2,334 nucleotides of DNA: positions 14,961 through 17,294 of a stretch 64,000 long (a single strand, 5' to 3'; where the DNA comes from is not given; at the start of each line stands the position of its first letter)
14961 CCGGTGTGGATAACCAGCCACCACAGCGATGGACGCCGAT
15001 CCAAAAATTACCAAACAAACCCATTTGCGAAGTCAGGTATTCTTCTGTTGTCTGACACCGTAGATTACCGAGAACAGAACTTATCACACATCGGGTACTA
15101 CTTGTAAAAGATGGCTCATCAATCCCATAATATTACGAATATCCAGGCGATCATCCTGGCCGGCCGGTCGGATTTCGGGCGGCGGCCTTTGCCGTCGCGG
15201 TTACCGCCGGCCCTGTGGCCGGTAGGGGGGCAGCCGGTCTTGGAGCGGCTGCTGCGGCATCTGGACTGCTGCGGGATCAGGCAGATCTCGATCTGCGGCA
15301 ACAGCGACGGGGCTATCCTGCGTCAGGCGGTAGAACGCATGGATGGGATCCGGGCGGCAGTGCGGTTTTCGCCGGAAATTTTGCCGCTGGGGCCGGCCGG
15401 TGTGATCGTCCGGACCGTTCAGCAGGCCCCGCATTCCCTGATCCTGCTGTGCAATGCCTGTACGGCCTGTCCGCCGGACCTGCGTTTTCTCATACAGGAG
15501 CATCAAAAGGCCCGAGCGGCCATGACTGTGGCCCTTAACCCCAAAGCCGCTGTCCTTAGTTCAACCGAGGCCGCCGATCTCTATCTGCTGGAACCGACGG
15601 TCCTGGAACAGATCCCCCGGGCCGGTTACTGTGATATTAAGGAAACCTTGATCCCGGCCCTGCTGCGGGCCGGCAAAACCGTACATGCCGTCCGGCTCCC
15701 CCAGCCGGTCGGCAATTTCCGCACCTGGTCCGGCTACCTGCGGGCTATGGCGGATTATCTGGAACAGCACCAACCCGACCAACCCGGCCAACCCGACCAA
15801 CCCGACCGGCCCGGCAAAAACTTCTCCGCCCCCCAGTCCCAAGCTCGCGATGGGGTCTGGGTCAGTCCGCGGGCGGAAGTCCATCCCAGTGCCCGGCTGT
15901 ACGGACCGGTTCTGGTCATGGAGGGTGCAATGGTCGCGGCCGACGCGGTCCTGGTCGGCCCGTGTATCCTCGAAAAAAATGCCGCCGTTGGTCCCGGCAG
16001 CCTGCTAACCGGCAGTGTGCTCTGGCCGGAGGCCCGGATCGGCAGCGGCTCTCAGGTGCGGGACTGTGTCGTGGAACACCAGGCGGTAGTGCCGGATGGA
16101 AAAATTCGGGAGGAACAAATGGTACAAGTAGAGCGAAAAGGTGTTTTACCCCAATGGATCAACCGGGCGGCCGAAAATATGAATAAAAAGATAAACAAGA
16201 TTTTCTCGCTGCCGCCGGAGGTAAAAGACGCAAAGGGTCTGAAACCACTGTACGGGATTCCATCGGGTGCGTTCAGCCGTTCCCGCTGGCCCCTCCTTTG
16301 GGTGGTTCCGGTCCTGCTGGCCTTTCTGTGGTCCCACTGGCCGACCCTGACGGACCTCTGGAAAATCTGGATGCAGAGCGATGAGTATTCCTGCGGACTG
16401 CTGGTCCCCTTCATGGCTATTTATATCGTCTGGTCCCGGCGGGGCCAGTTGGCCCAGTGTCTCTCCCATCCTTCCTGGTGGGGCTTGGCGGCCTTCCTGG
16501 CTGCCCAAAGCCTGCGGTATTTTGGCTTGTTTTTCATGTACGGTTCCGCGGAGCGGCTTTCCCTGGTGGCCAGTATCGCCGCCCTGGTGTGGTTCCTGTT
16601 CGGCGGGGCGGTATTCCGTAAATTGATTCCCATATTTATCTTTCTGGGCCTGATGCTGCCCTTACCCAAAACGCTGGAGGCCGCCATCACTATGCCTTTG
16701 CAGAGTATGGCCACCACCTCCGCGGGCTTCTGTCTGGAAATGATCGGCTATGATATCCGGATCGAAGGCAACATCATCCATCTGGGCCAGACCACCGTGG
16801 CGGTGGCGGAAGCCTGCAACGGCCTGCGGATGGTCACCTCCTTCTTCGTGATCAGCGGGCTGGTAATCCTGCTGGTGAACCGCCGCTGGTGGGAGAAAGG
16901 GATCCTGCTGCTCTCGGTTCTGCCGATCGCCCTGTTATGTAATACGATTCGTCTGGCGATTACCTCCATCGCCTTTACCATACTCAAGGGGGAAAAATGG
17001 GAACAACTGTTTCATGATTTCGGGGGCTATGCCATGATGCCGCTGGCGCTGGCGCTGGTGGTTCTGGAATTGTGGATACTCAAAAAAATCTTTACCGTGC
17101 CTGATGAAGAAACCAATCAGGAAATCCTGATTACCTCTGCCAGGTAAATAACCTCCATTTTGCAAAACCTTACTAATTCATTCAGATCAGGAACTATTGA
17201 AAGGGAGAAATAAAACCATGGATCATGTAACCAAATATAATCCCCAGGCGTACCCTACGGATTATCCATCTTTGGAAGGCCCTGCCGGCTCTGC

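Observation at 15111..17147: Exosortase fused to an N-terminal nucleotidyltransferase-like + hexapeptide-repeat module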

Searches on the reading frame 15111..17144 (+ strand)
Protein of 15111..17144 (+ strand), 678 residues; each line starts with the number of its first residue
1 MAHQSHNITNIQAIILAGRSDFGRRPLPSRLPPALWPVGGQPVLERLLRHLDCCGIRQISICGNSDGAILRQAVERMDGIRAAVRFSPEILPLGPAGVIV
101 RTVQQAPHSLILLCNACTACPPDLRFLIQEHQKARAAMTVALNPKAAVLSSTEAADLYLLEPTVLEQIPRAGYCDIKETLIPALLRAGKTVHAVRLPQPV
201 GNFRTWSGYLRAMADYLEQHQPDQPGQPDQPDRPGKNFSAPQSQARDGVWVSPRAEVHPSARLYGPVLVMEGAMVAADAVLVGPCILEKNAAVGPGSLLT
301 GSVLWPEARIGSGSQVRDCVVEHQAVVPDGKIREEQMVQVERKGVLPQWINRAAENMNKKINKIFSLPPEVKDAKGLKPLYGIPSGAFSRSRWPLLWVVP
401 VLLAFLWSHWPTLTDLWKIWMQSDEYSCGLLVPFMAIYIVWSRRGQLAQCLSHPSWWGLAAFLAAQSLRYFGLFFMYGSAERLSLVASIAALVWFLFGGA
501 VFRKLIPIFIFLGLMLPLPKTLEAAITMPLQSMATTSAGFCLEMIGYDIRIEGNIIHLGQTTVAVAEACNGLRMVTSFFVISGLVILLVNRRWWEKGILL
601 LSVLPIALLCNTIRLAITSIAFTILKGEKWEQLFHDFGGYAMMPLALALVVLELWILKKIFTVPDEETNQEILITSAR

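Call 3: search_protein_families(library=pfam, proteins=[window:15111-17144:+], max_evalue=0.1)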
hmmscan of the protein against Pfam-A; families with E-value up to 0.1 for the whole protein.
window:15111-17144:+ (678 aa): 7 families
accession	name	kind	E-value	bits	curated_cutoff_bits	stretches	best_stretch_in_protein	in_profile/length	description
PF09721.15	Exosortase_EpsH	-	3.2e-56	191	25.7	1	403-656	2-253/254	Transmembrane exosortase (Exosortase_EpsH)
PF25084.1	LbH_EIF2B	-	4.2e-06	27.2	54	1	247-331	2-85/105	EIF2B subunit epsilon LbH domain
PF24894.1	Hexapep_GlmU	-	7.3e-06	26.5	23.3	1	270-331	22-81/104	GlmU-like, C-terminal hexapeptide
PF00132.30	Hexapep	-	2.8e-05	24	27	1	268-301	3-36/36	Bacterial transferase hexapeptide (six repeats)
PF12804.13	NTP_transf_3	-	0.00037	21.2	27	1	23-142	9-122/160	MobA-like NTP transferase domain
PF07959.18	Fucose_pyrophosphorylase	-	0.037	13.4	34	1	278-338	283-346/418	Fucose pyrophosphorylase domain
PF07234.17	Babuvirus_MP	-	0.069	13.5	27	0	493-524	13-44/117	Movement and RNA silencing protein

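Call 4: search_protein_families(library=ncbifam, proteins=[window:15111-17144:+], max_evalue=0.1)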
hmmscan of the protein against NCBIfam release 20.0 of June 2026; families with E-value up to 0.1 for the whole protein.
window:15111-17144:+ (678 aa): 43 families (the best 25 are shown)
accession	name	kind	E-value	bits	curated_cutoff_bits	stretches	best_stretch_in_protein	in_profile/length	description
TIGR04152.1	exosort_VPLPA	exception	3.5e-47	161.6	400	1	420-667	4-252/486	VPLPA-CTERM-specific exosortase XrtD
NF038142.1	exosort_XrtW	exception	1.1e-41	142.7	425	1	398-663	5-268/494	exosortase W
TIGR03109.2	exosort_XrtA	exception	1.7e-38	132.5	208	1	398-656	3-258/261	exosortase A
TIGR02602.1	8TM_EpsH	subfamily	2.7e-38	131.9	105.55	1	417-651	1-234/241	exosortase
NF035943.2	exosort_XrtV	exception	1.9e-30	106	313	1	399-659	6-268/270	exosortase V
TIGR03113.1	exosort_XrtB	exception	6.3e-19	68.6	275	1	399-652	2-259/268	exosortase B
TIGR04151.1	exosort_VPDSG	exception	9.8e-18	64.6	300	1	412-658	44-300/306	VPDSG-CTERM-specific exosortase XrtC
NF052502.1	man1P_GTase_Rv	exception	1.8e-17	63.3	440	2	158-330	172-345/352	mannose-1-phosphate guanylyltransferase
TIGR04476.1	exosort_XrtN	exception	2.5e-15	56.5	200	1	482-661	71-247/406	exosortase N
TIGR04178.1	exo_archaeo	signature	8.9e-15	54.8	23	1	563-658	1-96/97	exosortase/archaeosortase family protein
TIGR03992.1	Arch_glmU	subfamily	1.3e-14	53.9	292.1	2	254-328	236-311/393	bifunctional sugar-1-phosphate nucleotidylyltransferase/acetyltransferase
TIGR04156.1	cyanoexo_CrtB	exception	1e-13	51.5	300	1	401-666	12-276/280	cyanoexosortase B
NF033464.1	cyanoexo_CrtC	exception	7.2e-12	45.4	225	1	426-636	37-253/278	cyanoexosortase C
TIGR03763.1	cyanoexo_CrtA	exception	2e-10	40.6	150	1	427-638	33-240/260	cyanoexosortase A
NF033770.1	exosort_XrtT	exception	4.4e-08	32.1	250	1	416-659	19-267/472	exosortase T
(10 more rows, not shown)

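Call 6: find_homologous_proteins(query=window:15111-17144:+, max_evalue=0.00001)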
Query window:15111-17144:+ (678 aa): 96 proteins with E <= 0.00001 among 8000 candidates.
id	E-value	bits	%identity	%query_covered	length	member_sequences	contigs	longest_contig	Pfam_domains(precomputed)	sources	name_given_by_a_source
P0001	0.0e+0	1551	100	100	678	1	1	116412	PF09721.16,PF25084.2,PF24894.2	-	-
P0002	4.3e-235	800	57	100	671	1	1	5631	PF00483.30,PF09721.16,PF00132.31,PF25087.2,PF25084.2,PF24894.2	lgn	-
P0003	5.9e-233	793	56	100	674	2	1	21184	PF00483.30,PF09721.16,PF00132.31,PF25087.2,PF25084.2,PF24894.2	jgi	-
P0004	3.3e-217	741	51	100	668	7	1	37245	PF00483.30,PF09721.16,PF00132.31,PF25087.2,PF25084.2,PF24894.2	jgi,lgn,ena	-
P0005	7.8e-213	727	51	99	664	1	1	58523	PF00483.30,PF09721.16,PF00132.31,PF25087.2,PF25084.2,PF24894.2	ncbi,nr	ncbi:MAG: exosortase [Sedimentisphaerales bacterium]|nr:exosortase [Sedimentisphaerales bacterium]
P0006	1.2e-209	716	51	100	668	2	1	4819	PF09721.16,PF00132.31,PF25087.2,PF25084.2,PF24894.2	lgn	-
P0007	6.4e-209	714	51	99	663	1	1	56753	PF00483.30,PF09721.16,PF00132.31,PF25087.2,PF25084.2,PF24894.2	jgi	-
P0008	1.6e-208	713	50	100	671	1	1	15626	PF00483.30,PF09721.16,PF00132.31,PF25087.2,PF25084.2,PF24894.2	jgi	jgi:exosortase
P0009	9.8e-208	710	49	100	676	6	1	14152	PF00483.30,PF09721.16,PF00132.31,PF25087.2,PF25084.2,PF24894.2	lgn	-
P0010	1.6e-203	696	49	99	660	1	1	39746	PF00483.30,PF09721.16,PF00132.31,PF25087.2,PF25084.2,PF24894.2,PF12804.14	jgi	-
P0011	5.9e-203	694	50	100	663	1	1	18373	PF00483.30,PF09721.16,PF25087.2,PF25084.2,PF24894.2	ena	-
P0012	4.1e-202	691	48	100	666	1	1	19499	PF00483.30,PF09721.16,PF00132.31,PF25087.2,PF25084.2,PF24894.2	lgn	-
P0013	6.3e-199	681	49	99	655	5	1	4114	PF00483.30,PF09721.16,PF00132.31,PF25087.2,PF25084.2,PF24894.2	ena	-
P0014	1.2e-197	677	51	99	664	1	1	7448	PF00483.30,PF09721.16,PF00132.31,PF25087.2,PF25084.2,PF24894.2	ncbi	-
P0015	2.3e-197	676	52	97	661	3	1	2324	PF00483.30,PF09721.16,PF00132.31,PF25087.2,PF25084.2,PF24894.2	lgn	-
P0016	3.8e-197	675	49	100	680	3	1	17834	PF00483.30,PF09721.16,PF00132.31,PF25087.2,PF25084.2,PF24894.2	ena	-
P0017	4.5e-197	675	59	78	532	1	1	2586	PF09721.16,PF00132.31,PF25087.2,PF25084.2,PF24894.2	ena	-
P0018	2.1e-195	669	49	99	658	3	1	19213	PF09721.16,PF00132.31,PF25087.2,PF25084.2,PF24894.2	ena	-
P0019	2.4e-195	669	48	100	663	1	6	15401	PF00483.30,PF09721.16,PF00132.31,PF25087.2,PF25084.2,PF24894.2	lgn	-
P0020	2.6e-195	669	48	100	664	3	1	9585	PF09721.16,PF00132.31,PF25087.2,PF25084.2,PF24894.2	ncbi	-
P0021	2.7e-195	669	48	98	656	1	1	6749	PF00483.30,PF09721.16,PF00132.31,PF25087.2,PF25084.2,PF24894.2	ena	-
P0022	6.4e-195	668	48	99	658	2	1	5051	PF09721.16,PF00132.31,PF25087.2,PF25084.2,PF24894.2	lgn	-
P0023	1.5e-194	666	49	100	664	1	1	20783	PF00483.30,PF09721.16,PF00132.31,PF25087.2,PF25084.2,PF24894.2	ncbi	-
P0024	3.8e-194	665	49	97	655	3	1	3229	PF00483.30,PF09721.16,PF00132.31,PF25087.2,PF25084.2,PF24894.2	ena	-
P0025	6.1e-194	664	49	100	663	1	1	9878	PF00483.30,PF09721.16,PF00132.31,PF25087.2,PF25084.2,PF24894.2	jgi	-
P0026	3.9e-193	662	47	100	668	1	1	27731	PF00483.30,PF09721.16,PF25087.2,PF25084.2,PF24894.2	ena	-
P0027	5.8e-193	661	48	97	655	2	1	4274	PF00483.30,PF09721.16,PF00132.31,PF25087.2,PF25084.2,PF24894.2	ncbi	-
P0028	1.6e-192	660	48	95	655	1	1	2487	PF00483.30,PF09721.16,PF00132.31,PF25087.2,PF25084.2,PF24894.2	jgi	-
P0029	1.7e-192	660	49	99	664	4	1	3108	PF00483.30,PF09721.16,PF25087.2,PF25084.2,PF24894.2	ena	-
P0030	3.5e-191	655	47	97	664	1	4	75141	PF09721.16,PF00132.31,PF25087.2,PF25084.2,PF24894.2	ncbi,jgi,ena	-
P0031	4.0e-191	655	49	98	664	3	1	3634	PF00483.30,PF09721.16,PF00132.31,PF25087.2,PF25084.2,PF24894.2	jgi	-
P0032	4.5e-191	655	48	97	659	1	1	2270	PF00483.30,PF09721.16,PF00132.31,PF25087.2,PF25084.2,PF24894.2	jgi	-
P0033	4.8e-191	655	47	100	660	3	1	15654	PF00483.30,PF09721.16,PF00132.31,PF25087.2,PF25084.2,PF24894.2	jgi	jgi:exosortase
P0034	5.6e-191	655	47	96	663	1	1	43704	PF00483.30,PF09721.16,PF25087.2,PF25084.2,PF24894.2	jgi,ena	-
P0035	1.3e-190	654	48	99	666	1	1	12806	PF00483.30,PF09721.16,PF00132.31,PF25087.2,PF25084.2,PF24894.2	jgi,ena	-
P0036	2.3e-190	653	48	97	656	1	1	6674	PF09721.16,PF00132.31,PF25087.2,PF25084.2,PF24894.2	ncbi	ncbi:MAG: exosortase [Sedimentisphaerales bacterium]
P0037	2.5e-190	653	48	99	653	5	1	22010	PF00483.30,PF09721.16,PF00132.31,PF25087.2,PF25084.2,PF24894.2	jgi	jgi:exosortase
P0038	9.3e-190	651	48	96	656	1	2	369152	PF00483.30,PF09721.16,PF00132.31,PF25087.2,PF25084.2,PF24894.2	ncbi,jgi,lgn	-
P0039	1.2e-189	650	47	96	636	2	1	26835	PF00483.30,PF09721.16,PF00132.31,PF25087.2,PF25084.2,PF24894.2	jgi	-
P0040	1.2e-189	650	48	97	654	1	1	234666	PF00483.30,PF09721.16,PF00132.31,PF25087.2,PF25084.2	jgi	jgi:exosortase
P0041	2.1e-189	649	47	100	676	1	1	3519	PF09721.16,PF00132.31,PF25087.2,PF25084.2,PF24894.2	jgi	jgi:exosortase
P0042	2.3e-189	649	48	96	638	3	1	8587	PF09721.16,PF00132.31,PF25087.2,PF25084.2,PF24894.2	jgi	-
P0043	4.3e-189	648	47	98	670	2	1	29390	PF00483.30,PF09721.16,PF25087.2,PF25084.2,PF24894.2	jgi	-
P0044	1.3e-188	647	48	98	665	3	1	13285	PF00483.30,PF09721.16,PF00132.31,PF25087.2,PF25084.2,PF24894.2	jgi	-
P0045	8.3e-188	644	48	100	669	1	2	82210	PF00483.30,PF09721.16,PF25087.2,PF25084.2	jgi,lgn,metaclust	metaclust:\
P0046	5.8e-187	641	46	100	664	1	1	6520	PF00483.30,PF09721.16,PF00132.31,PF25087.2,PF25084.2,PF24894.2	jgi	jgi:exosortase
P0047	8.3e-187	641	46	97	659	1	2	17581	PF00483.30,PF09721.16,PF25087.2,PF25084.2,PF24894.2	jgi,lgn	-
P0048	1.2e-186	640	47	98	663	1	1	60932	PF09721.16,PF00132.31,PF25087.2,PF25084.2,PF24894.2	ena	-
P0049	1.3e-186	640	47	98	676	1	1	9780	PF00483.30,PF09721.16,PF00132.31,PF25087.2,PF25084.2,PF24894.2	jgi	-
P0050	1.5e-185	637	47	95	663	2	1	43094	PF00483.30,PF09721.16,PF00132.31,PF25087.2,PF25084.2,PF24894.2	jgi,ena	-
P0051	1.7e-185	637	47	99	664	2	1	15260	PF00483.30,PF09721.16,PF00132.31,PF25087.2,PF25084.2,PF24894.2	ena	-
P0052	2.2e-185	636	47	100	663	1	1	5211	PF09721.16,PF00132.31,PF25087.2,PF25084.2,PF24894.2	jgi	jgi:exosortase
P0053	2.4e-184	633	47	98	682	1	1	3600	PF09721.16,PF00132.31,PF25087.2,PF25084.2,PF24894.2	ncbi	-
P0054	3.4e-184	632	47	99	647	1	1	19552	PF09721.16,PF00132.31,PF25087.2,PF25084.2,PF24894.2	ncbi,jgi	ncbi:MAG: exosortase [Planctomycetota bacterium]|jgi:exosortase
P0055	1.2e-183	630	46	98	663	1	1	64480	PF09721.16,PF00132.31,PF25087.2,PF25084.2,PF24894.2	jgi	-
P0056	1.6e-183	630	47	98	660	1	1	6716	PF00483.30,PF09721.16,PF00132.31,PF25087.2,PF25084.2,PF24894.2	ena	-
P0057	1.9e-183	630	46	99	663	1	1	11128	PF09721.16,PF25087.2,PF25084.2,PF24894.2,PF12804.14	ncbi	-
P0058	3.0e-182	626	46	98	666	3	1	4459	PF00483.30,PF09721.16,PF00132.31,PF25087.2,PF25084.2,PF24894.2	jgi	jgi:exosortase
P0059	4.2e-182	625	47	96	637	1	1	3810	PF00483.30,PF09721.16,PF00132.31,PF25087.2,PF25084.2,PF24894.2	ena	-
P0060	4.2e-181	622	45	100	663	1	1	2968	PF09721.16,PF00132.31,PF25087.2,PF25084.2,PF24894.2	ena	-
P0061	5.4e-181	622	45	99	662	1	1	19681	PF00483.30,PF09721.16,PF25087.2,PF25084.2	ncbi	-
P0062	7.1e-181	621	47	98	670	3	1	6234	PF00483.30,PF09721.16,PF00132.31,PF25087.2,PF25084.2,PF24894.2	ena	-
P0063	7.3e-181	621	46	97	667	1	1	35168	PF00483.30,PF09721.16,PF25087.2,PF25084.2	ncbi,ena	-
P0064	1.6e-180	620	44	100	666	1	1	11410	PF00483.30,PF09721.16,PF25087.2,PF25084.2,PF24894.2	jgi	jgi:exosortase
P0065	3.6e-180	619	46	97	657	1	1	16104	PF00483.30,PF09721.16,PF00132.31,PF25087.2,PF25084.2,PF24894.2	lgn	-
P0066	5.7e-180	618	45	99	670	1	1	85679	PF09721.16,PF00132.31,PF25087.2,PF25084.2,PF24894.2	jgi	jgi:exosortase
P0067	7.5e-180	618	44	100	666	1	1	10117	PF00483.30,PF09721.16,PF25087.2,PF25084.2,PF24894.2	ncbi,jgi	ncbi:MAG: exosortase [Planctomycetota bacterium]|jgi:exosortase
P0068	1.8e-179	617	46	98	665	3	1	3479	PF00483.30,PF09721.16,PF00132.31,PF25087.2,PF25084.2,PF24894.2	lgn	-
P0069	4.3e-178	612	44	99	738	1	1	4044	PF09721.16,PF00132.31,PF25087.2,PF25084.2,PF24894.2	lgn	-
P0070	1.9e-176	607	44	100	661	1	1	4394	PF00483.30,PF09721.16,PF00132.31,PF25087.2,PF25084.2,PF24894.2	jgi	jgi:exosortase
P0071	2.2e-176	606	45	100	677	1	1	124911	PF00483.30,PF09721.16,PF00132.31,PF25087.2,PF25084.2,PF24894.2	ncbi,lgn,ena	-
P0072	2.2e-176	606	44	98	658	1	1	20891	PF00483.30,PF09721.16,PF25087.2,PF25084.2,PF24894.2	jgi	jgi:exosortase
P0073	2.0e-175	603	44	100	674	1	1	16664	PF09721.16,PF00132.31,PF25087.2,PF25084.2,PF24894.2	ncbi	-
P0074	2.3e-175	603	44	99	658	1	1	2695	PF00483.30,PF09721.16,PF00132.31,PF25087.2,PF25084.2,PF24894.2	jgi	jgi:exosortase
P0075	6.0e-175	602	44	100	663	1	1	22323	PF00483.30,PF09721.16,PF25087.2,PF25084.2,PF24894.2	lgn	-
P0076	6.1e-175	602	43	99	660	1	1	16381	PF00483.30,PF09721.16,PF25087.2,PF25247.2,PF25084.2,PF24894.2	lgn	-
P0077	8.2e-175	601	45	98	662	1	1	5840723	PF09721.16,PF00132.31,PF25087.2,PF25084.2,PF24894.2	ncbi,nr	ncbi:MAG: exosortase [Phycisphaerales bacterium]|nr:MAG: exosortase [Phycisphaerales bacterium]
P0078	1.5e-174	600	49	87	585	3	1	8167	PF09721.16,PF00132.31,PF25087.2,PF25084.2,PF24894.2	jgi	jgi:exosortase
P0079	4.0e-173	596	44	99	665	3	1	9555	PF00483.30,PF09721.16,PF25087.2,PF25084.2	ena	-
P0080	6.1e-171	588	44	98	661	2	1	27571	PF00483.30,PF09721.16,PF25087.2,PF25084.2,PF24894.2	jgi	-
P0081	1.8e-169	584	46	98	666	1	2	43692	PF09721.16,PF25087.2,PF25084.2,PF24894.2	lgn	-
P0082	2.3e-169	583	44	100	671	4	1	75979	PF00483.30,PF09721.16,PF00132.31,PF25087.2,PF25084.2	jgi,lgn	jgi:exosortase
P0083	7.4e-161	555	46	88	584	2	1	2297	PF09721.16,PF25087.2,PF25084.2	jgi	jgi:exosortase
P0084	3.7e-158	546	45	99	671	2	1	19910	PF00483.30,PF09721.16,PF25087.2,PF25084.2,PF24894.2,PF12804.14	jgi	jgi:exosortase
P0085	4.6e-157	543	43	98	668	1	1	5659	PF00483.30,PF09721.16,PF00132.31,PF25087.2,PF25084.2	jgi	-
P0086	2.9e-156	540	42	98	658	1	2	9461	PF09721.16,PF25087.2,PF25084.2,PF24894.2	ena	-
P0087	1.2e-154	535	41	100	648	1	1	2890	PF00483.30,PF09721.16,PF00132.31,PF25087.2,PF25084.2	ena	-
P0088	1.9e-154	534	43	90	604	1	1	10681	PF09721.16,PF25087.2,PF25084.2,PF24894.2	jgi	jgi:exosortase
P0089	4.5e-154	533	42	97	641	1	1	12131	PF00483.30,PF09721.16,PF00132.31,PF25087.2,PF25084.2,PF12804.14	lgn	-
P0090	6.2e-149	516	39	98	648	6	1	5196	PF00483.30,PF09721.16,PF00132.31,PF25087.2,PF25084.2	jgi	-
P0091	4.4e-145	503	41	98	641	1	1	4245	PF00483.30,PF09721.16,PF00132.31,PF25087.2,PF25084.2,PF24894.2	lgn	-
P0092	1.3e-143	498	42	96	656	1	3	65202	PF00483.30,PF09721.16,PF25087.2,PF25084.2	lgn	-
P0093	1.5e-128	448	45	81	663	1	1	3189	PF09721.16,PF25087.2,PF25084.2,PF24894.2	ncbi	-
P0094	7.9e-111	390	38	96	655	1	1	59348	PF09721.16,PF25087.2,PF25084.2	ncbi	ncbi:MAG: exosortase [Planctomycetota bacterium]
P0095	2.5e-101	358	42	71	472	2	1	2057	PF00483.30,PF09721.16,PF00132.31,PF25087.2,PF25084.2,PF24894.2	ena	-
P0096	2.2e-9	55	24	47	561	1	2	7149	PF00483.30,PF00132.31,PF25087.2,PF25084.2,PF02397.23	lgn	-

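Call 12: search_protein_families(library=pfam, proteins=[P0096], max_evalue=0.01)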
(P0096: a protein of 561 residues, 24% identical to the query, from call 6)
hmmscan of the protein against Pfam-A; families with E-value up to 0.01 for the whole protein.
P0096 (561 aa): 7 families
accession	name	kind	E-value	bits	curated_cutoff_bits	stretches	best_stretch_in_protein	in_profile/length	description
PF00483.29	NTP_transferase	-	1.2e-26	94.2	21.2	1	2-230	1-242/245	Nucleotidyl transferase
PF02397.22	Bac_transf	-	1.4e-21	77.3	27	1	366-538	1-177/179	Bacterial sugar transferase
PF00132.30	Hexapep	-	6.3e-08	32.4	27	1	277-310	2-35/36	Bacterial transferase hexapeptide (six repeats)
PF25084.1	LbH_EIF2B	-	1.5e-06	28.6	54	1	255-336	18-97/105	EIF2B subunit epsilon LbH domain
PF12804.13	NTP_transf_3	-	8.4e-05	23.2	27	1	5-140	3-131/160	MobA-like NTP transferase domain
PF25087.1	GMPPB_C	-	0.00014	22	39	1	276-324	56-104/110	GMPPB C-terminal domain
PF14602.12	Hexapep_2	-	0.00092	19.3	27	1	278-304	3-33/34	Hexapeptide repeat of succinyl-transferase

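Call 16: find_encoding_contigs(protein=P0077, flank=10000, max_places=2)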
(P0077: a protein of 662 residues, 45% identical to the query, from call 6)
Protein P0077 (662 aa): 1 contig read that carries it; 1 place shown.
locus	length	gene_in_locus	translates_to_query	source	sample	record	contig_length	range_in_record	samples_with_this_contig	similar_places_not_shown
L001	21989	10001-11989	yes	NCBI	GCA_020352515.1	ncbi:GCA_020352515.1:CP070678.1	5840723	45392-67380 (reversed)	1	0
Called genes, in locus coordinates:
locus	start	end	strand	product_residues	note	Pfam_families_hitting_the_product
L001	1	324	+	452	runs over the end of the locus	-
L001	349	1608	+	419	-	PF13480:Acetyltransf_6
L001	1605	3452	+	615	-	PF00733:Asn_synthase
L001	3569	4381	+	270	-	PF01522:Polysacc_deac_1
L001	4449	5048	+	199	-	PF01209:Ubie_methyltran (weak), PF13489:Methyltransf_23, PF13847:Methyltransf_31, PF08241:Methyltransf_11, PF08242:Methyltransf_12, PF13649:Methyltransf_25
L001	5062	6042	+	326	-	PF00535:Glycos_transf_2, PF13641:Glyco_tranf_2_3, PF13632:Glyco_trans_2_3 (weak)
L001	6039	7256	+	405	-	PF00534:Glycos_transf_1 (faint), PF13692:Glyco_trans_1_4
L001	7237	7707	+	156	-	PF08660:Alg14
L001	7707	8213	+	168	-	PF04101:Glyco_tran_28_C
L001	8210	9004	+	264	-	PF00535:Glycos_transf_2, PF13641:Glyco_tranf_2_3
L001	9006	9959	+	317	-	PF01757:Acyl_transf_3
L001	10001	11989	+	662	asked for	PF00132:Hexapep, PF24894:Hexapep_GlmU (weak), PF25084:LbH_EIF2B, PF25087:GMPPB_C, PF09721:Exosortase_EpsH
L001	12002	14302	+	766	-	PF01656:CbiA (weak), PF10609:ParA (weak), PF13614:AAA_31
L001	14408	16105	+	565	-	PF25084:LbH_EIF2B (faint), PF02397:Bac_transf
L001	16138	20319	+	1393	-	PF00515:TPR_1 (faint), PF07719:TPR_2 (faint), PF14559:TPR_19 (weak), PF23914:TPR_CcmH_CycH, PF14559:TPR_19 (weak), PF13424:TPR_12, PF13371:TPR_9, PF13424:TPR_12 (weak), +21 more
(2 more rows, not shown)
